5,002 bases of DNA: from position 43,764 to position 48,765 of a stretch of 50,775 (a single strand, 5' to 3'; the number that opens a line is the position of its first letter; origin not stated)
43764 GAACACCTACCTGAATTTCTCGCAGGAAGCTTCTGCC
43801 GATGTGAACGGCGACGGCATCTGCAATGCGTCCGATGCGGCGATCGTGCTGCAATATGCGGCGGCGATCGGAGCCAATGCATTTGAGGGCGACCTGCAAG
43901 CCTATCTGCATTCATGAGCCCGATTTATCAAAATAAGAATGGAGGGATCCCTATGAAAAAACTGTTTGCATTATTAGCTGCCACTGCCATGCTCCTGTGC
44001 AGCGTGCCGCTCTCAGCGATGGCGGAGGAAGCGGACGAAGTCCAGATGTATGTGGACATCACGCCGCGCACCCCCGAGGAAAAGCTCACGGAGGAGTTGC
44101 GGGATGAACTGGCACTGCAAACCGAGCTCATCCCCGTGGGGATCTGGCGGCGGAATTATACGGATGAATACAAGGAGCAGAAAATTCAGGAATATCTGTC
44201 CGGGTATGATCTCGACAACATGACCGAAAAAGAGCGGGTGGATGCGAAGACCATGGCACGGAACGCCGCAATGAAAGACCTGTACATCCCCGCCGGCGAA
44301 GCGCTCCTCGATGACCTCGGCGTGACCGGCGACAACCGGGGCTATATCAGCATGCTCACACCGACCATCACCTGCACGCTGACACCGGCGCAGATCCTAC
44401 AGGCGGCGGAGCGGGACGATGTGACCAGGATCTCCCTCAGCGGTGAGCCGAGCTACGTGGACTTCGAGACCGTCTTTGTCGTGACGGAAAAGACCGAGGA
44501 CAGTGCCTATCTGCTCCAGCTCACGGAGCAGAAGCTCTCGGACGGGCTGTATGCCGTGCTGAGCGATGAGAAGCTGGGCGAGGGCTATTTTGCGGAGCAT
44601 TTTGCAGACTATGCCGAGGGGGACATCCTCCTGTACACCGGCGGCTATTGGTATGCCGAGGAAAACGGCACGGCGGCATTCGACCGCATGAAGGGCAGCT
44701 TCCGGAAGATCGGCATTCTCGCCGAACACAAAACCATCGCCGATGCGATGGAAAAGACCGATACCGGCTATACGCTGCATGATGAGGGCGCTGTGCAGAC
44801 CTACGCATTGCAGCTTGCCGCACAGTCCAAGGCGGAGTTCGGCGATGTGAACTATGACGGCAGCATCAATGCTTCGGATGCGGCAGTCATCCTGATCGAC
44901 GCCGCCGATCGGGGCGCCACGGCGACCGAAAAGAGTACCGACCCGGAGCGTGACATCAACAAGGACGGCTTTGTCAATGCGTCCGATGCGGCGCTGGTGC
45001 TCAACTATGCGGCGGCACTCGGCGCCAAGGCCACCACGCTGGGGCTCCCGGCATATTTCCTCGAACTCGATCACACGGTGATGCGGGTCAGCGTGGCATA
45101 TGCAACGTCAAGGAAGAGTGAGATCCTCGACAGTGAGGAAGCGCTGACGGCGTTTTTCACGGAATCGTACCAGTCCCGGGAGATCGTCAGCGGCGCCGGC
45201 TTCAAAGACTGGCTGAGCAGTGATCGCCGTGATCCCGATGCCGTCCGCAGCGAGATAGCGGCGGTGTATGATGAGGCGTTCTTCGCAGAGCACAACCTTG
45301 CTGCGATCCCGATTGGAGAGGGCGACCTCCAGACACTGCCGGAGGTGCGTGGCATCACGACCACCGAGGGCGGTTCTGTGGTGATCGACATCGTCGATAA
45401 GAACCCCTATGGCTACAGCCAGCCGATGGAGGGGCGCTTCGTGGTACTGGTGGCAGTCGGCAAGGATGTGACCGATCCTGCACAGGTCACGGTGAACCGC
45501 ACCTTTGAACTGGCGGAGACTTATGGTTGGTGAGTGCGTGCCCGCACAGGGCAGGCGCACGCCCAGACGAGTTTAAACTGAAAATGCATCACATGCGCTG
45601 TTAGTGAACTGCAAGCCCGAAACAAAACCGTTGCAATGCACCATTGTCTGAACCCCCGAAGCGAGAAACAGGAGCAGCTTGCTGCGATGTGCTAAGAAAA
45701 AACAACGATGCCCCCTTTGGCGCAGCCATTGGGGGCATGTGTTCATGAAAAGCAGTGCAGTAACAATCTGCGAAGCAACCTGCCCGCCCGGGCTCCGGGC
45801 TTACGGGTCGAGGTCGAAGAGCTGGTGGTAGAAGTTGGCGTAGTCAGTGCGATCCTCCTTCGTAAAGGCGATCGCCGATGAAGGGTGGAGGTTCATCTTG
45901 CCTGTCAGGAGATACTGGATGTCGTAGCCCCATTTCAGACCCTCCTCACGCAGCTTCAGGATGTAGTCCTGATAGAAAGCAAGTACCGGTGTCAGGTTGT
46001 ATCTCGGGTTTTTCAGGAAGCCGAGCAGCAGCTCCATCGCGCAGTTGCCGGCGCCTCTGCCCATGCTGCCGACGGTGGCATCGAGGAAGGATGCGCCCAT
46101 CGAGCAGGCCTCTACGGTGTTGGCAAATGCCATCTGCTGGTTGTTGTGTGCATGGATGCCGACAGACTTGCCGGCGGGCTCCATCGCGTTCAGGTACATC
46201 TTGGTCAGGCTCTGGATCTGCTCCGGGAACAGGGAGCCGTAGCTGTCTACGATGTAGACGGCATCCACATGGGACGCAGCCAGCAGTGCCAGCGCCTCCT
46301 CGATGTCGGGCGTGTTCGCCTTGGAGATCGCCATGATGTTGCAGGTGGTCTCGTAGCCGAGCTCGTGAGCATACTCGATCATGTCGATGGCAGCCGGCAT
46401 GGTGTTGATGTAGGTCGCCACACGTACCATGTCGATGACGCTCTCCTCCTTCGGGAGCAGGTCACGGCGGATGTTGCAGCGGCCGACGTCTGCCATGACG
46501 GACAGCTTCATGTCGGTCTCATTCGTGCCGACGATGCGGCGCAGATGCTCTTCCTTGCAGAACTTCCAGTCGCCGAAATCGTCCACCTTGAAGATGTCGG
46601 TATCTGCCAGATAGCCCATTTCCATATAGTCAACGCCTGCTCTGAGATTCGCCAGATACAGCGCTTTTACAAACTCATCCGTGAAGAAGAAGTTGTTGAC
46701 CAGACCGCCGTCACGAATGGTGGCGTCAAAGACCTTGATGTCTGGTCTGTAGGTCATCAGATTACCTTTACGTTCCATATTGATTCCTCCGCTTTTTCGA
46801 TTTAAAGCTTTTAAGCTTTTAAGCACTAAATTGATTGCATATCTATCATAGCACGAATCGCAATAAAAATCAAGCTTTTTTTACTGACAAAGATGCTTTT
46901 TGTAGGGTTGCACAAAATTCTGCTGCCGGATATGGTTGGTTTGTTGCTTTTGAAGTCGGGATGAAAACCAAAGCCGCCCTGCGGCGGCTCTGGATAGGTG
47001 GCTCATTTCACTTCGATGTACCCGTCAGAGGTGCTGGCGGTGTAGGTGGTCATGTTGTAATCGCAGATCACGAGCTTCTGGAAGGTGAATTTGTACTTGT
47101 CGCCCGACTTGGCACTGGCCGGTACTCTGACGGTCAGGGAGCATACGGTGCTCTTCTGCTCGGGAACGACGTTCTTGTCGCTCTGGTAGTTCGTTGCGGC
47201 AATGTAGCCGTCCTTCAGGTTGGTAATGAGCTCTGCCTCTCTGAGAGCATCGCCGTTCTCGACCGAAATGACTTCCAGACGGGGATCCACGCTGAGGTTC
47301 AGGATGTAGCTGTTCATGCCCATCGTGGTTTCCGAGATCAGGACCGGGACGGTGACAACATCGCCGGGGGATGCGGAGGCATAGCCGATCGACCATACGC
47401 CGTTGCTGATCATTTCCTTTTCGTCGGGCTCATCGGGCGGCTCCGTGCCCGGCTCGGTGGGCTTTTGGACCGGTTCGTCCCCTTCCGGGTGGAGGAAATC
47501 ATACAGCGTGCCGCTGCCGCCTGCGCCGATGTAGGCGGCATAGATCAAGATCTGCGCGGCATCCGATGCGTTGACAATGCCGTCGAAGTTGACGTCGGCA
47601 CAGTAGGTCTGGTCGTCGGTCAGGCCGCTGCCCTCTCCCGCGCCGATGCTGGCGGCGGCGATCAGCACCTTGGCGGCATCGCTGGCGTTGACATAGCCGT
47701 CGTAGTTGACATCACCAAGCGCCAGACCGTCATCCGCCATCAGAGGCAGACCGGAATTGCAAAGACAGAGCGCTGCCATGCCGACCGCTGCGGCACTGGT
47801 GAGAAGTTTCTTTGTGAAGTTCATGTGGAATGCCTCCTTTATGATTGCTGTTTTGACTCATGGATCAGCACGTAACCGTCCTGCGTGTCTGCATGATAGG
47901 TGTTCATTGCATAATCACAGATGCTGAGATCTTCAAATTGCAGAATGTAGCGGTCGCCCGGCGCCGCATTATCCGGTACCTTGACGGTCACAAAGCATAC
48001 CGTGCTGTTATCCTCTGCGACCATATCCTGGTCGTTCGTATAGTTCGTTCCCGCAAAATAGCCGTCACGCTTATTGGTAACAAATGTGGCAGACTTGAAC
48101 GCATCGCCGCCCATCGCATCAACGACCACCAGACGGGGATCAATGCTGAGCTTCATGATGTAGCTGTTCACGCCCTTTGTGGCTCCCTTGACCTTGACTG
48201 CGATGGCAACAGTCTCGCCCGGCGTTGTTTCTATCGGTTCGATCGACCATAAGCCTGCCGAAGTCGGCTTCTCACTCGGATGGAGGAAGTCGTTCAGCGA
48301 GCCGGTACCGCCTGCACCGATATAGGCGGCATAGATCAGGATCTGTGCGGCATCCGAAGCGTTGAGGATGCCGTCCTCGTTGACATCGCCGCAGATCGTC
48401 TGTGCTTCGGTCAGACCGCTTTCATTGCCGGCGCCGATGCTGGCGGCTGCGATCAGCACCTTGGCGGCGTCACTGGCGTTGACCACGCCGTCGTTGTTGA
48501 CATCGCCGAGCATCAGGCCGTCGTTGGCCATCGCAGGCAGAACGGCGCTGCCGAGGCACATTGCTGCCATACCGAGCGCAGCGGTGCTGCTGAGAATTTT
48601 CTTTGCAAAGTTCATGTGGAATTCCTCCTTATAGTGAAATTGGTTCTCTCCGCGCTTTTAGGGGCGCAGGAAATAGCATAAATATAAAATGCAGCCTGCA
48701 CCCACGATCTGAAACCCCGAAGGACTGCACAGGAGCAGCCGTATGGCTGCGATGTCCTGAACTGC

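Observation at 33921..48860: Structured repeat family that always begins at a stop codon, with compensatory changes in three hairpins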

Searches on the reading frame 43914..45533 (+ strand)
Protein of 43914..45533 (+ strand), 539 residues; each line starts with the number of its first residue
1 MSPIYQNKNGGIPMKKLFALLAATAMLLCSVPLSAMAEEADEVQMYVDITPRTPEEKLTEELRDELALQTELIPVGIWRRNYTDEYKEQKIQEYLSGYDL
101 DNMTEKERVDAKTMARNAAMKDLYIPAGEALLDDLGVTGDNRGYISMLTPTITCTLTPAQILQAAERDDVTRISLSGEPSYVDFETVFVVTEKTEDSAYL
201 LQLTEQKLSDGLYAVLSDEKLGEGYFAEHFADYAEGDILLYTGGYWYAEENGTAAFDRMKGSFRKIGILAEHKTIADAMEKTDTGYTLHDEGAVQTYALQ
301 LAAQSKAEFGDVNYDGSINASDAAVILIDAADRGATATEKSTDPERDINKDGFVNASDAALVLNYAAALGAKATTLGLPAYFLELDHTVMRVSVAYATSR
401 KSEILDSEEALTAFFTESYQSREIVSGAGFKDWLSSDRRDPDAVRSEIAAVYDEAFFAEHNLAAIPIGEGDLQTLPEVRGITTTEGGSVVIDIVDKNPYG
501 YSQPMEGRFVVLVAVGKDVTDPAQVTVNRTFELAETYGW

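Call 16: search_protein_families(library=pfam, proteins=[window:43914-45533:+])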
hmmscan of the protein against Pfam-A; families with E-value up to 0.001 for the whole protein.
window:43914-45533:+ (539 aa): 1 family
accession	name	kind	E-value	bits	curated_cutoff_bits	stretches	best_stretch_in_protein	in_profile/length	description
PF00404.24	Dockerin_1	-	3e-12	47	22.9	1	310-365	2-55/57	Dockerin type I domain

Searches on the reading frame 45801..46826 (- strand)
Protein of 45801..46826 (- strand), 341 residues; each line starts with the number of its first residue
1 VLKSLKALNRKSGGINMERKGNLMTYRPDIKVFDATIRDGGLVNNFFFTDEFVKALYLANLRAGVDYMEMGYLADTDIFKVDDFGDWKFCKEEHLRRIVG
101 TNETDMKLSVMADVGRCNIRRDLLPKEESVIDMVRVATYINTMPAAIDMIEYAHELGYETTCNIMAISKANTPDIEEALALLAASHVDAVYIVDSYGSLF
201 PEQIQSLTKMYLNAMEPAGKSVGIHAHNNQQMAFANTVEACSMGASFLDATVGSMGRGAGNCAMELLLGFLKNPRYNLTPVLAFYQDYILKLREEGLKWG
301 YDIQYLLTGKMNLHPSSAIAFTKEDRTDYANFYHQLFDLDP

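Call 16: search_protein_families(library=pfam, proteins=[window:45801-46826:-])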
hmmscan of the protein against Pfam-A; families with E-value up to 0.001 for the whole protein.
window:45801-46826:- (341 aa): 1 family
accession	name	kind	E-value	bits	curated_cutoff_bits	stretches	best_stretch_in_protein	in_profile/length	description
PF00682.25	HMGL-like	-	2.6e-21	76.6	29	1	30-271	2-239/260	HMGL-like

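Call 20: find_encoding_contigs(protein=window:45801-46826:-, flank=10000, max_places=10)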
Protein window:45801-46826:- (341 aa): no gene with exactly this product is on record in the collection.

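Call 50: find_homologous_proteins(query=window:45801-46778:-, max_evalue=1e-80)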
Query window:45801-46778:- (325 aa): 7936 proteins with E <= 1e-80 among 8000 candidates; the best 120 are listed.
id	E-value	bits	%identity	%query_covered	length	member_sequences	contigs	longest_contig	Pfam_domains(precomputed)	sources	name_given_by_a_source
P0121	3.9e-210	715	95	100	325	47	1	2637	PF00682.26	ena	-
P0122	4.2e-210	715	96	100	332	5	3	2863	PF00682.26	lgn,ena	-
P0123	5.0e-200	682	91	100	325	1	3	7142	PF00682.26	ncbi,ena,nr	ncbi:MAG: aldolase catalytic domain-containing protein [Oscillospiraceae bacterium]|nr:aldolase cata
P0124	5.0e-200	682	91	100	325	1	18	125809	PF00682.26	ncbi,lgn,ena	-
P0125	1.3e-199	680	90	100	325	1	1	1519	PF00682.26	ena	-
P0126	1.3e-199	680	90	100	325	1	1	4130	PF00682.26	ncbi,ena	-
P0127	1.3e-199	680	90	100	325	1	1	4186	PF00682.26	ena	-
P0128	1.8e-199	680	90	100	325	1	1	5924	PF00682.26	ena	-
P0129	4.6e-199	678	90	100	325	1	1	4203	PF00682.26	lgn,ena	-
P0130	4.7e-199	678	90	100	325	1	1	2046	PF00682.26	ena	-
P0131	3.5e-196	669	90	100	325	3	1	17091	PF00682.26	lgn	-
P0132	1.1e-195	667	88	100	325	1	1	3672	PF00682.26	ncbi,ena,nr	ncbi:MAG: aldolase catalytic domain-containing protein [Oscillospiraceae bacterium]|nr:aldolase cata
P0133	1.8e-195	667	91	100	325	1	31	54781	PF00682.26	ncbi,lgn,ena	-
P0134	3.1e-195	666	88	100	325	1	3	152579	PF00682.26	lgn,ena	-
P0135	1.6e-194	663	90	100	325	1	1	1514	PF00682.26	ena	-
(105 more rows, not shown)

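Call 51: find_encoding_contigs(protein=P0122, flank=10000, max_places=5)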
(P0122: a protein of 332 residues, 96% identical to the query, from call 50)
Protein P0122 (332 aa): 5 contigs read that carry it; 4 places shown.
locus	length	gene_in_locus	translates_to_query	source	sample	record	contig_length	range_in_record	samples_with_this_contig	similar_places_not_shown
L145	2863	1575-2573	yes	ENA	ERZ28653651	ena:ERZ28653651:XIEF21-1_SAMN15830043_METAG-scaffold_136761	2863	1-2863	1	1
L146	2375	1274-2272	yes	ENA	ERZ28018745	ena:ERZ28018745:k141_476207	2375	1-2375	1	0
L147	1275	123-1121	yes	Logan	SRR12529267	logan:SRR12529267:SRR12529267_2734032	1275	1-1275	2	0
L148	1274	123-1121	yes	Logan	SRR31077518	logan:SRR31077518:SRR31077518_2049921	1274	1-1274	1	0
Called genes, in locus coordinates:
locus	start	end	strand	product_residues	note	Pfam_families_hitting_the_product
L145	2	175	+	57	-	?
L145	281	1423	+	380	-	PF19875:DUF6348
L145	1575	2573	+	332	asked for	PF00682:HMGL-like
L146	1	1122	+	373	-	?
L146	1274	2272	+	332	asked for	PF00682:HMGL-like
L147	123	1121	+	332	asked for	PF00682:HMGL-like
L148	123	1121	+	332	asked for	PF00682:HMGL-like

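Call 52: find_encoding_contigs(protein=P0124, flank=10000, max_places=6)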
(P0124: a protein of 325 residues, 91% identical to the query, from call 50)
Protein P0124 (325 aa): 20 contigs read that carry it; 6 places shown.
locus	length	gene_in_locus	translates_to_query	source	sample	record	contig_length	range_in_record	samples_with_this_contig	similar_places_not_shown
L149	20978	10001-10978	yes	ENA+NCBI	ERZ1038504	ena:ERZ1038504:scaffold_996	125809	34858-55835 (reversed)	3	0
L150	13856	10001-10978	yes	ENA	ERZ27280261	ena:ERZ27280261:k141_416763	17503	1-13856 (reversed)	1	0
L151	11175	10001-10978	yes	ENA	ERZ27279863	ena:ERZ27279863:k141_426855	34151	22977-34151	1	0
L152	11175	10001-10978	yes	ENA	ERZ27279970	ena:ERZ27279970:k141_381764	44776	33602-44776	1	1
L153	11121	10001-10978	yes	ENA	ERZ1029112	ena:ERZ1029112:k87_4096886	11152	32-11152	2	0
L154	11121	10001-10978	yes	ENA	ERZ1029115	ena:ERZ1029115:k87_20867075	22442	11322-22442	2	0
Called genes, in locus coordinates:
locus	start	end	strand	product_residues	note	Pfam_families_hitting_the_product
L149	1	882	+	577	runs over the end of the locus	-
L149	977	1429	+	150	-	PF01741:MscL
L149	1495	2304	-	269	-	-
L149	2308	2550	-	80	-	-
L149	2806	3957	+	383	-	-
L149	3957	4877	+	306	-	-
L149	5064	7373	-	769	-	PF13306:LRR_5, PF00404:Dockerin_1 (weak)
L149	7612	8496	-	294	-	-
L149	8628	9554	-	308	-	PF06541:ABC_trans_CmpB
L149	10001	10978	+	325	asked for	PF00682:HMGL-like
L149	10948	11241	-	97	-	-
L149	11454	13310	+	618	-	PF17297:PEPCK_N, PF00821:PEPCK_GTP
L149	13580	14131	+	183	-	PF04542:Sigma70_r2, PF08281:Sigma70_r4_2, PF04545:Sigma70_r4 (weak)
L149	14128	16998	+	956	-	-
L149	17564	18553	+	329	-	PF16654:DAPDH_C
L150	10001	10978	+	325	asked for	PF00682:HMGL-like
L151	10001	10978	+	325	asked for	PF00682:HMGL-like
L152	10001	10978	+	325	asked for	PF00682:HMGL-like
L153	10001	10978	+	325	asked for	PF00682:HMGL-like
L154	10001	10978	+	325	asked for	PF00682:HMGL-like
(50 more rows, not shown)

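Call 89: find_encoding_contigs(protein=P0121, flank=10000, max_places=8)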
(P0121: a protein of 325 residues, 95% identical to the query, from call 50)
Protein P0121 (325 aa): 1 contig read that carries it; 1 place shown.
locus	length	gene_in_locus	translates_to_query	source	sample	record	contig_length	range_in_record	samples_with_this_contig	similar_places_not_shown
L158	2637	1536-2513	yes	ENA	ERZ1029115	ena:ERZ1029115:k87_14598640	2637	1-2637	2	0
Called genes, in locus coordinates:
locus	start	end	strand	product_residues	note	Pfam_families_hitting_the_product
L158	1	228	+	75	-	?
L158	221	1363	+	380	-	PF19875:DUF6348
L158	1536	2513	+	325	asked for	PF00682:HMGL-like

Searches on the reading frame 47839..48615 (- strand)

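Call 16: search_protein_families(library=pfam, proteins=[window:47839-48615:-])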
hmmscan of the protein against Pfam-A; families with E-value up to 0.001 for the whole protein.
window:47839-48615:- (258 aa): 2 families
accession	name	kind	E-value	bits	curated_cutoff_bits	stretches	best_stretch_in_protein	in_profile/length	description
PF00404.24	Dockerin_1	-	7.3e-08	32.9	22.9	1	36-92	1-52/57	Dockerin type I domain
PF00963.24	Cohesin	-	1.7e-06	28.7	24.1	1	123-240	3-128/139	Cohesin domain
